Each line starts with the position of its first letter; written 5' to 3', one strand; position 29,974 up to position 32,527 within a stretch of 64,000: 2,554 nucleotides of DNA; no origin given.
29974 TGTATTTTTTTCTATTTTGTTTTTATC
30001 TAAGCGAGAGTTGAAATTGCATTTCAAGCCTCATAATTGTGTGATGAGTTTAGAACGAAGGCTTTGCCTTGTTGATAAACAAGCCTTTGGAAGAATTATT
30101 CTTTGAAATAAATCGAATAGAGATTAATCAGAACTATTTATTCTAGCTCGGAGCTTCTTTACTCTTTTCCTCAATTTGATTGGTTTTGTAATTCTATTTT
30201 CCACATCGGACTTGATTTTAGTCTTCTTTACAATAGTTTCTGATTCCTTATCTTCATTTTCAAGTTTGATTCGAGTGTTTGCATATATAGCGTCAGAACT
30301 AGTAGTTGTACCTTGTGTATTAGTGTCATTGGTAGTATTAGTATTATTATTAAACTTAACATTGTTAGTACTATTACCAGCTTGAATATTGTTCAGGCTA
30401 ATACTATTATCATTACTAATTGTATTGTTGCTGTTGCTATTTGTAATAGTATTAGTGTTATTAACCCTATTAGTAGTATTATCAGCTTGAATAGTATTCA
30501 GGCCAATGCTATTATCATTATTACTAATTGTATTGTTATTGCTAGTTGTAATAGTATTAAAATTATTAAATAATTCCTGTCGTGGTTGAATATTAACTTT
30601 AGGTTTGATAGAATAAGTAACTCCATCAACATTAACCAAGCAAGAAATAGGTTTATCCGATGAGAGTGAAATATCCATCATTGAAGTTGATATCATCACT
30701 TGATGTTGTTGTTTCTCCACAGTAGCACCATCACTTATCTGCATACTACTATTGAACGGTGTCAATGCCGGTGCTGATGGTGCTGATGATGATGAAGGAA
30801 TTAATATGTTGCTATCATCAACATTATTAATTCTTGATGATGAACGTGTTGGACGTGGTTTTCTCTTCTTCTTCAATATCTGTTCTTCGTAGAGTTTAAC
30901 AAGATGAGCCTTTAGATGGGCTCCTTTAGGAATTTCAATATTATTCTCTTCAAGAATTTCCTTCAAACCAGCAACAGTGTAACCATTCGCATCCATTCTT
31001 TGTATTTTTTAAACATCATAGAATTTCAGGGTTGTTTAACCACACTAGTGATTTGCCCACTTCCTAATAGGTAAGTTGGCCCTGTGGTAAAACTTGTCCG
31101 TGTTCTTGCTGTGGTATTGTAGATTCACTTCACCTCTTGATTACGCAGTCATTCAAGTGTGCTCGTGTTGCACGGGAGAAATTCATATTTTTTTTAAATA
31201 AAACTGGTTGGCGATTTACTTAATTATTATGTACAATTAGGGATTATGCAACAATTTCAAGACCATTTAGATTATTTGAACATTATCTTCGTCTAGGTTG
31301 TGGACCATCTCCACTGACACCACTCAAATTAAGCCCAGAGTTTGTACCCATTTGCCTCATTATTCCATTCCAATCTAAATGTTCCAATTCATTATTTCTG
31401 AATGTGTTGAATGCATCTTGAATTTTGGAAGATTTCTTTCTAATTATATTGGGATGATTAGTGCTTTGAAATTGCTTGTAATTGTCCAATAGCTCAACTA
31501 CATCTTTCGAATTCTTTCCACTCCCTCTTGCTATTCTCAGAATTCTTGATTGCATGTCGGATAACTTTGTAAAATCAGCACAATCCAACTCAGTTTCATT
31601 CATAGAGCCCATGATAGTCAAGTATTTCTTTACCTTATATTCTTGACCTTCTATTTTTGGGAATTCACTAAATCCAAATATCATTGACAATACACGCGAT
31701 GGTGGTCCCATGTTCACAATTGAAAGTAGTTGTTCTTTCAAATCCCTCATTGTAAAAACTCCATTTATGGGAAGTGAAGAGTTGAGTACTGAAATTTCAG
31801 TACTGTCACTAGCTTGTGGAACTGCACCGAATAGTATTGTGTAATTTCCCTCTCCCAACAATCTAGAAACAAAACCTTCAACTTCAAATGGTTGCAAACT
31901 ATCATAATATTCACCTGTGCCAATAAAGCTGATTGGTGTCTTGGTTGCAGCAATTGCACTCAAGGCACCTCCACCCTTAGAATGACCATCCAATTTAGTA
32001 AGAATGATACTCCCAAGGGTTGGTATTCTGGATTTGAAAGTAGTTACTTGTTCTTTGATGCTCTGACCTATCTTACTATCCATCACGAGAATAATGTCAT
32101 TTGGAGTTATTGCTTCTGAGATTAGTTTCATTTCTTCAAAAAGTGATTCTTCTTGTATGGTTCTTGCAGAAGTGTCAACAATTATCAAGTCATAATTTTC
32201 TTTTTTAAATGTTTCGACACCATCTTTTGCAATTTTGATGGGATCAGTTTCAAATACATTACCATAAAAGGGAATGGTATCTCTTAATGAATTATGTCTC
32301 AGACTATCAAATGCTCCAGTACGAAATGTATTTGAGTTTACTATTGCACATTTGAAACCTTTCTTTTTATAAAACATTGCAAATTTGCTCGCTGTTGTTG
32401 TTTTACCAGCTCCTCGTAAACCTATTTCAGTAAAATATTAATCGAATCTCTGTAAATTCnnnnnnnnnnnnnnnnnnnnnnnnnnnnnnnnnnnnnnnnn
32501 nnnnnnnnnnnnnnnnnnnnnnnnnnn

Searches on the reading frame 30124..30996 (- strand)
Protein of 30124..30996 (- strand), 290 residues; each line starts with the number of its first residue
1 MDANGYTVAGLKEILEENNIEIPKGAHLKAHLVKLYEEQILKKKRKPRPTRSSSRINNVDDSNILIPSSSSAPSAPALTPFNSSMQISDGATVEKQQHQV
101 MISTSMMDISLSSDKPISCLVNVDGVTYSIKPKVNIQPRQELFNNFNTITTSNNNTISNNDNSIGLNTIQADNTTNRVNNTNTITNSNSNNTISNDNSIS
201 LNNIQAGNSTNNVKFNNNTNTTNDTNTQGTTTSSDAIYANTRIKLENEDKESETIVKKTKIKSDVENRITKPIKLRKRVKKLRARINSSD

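Call 62: search_protein_families(library=pfam, proteins=[window:30124-30996:-], max_evalue=0.01)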
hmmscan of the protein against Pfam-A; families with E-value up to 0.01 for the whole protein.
window:30124-30996:- (290 aa): 1 family
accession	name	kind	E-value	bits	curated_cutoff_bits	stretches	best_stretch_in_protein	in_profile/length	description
PF12949.13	HeH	-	0.00034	20.7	28.9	1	7-35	5-32/35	HeH/LEM domain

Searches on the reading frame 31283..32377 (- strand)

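Call 62: search_protein_families(library=pfam, proteins=[window:31283-32377:-], max_evalue=0.01)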
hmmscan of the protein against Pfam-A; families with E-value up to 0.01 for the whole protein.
window:31283-32377:- (364 aa): 2 families
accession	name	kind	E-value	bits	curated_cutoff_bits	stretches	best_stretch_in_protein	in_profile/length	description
PF00448.28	SRP54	-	3.2e-49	167.7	22.7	1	2-175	24-196/196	SRP54-type protein, GTPase domain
PF02978.25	SRP_SPB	-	2.7e-21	76.2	27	1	208-305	2-89/91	Signal peptide binding domain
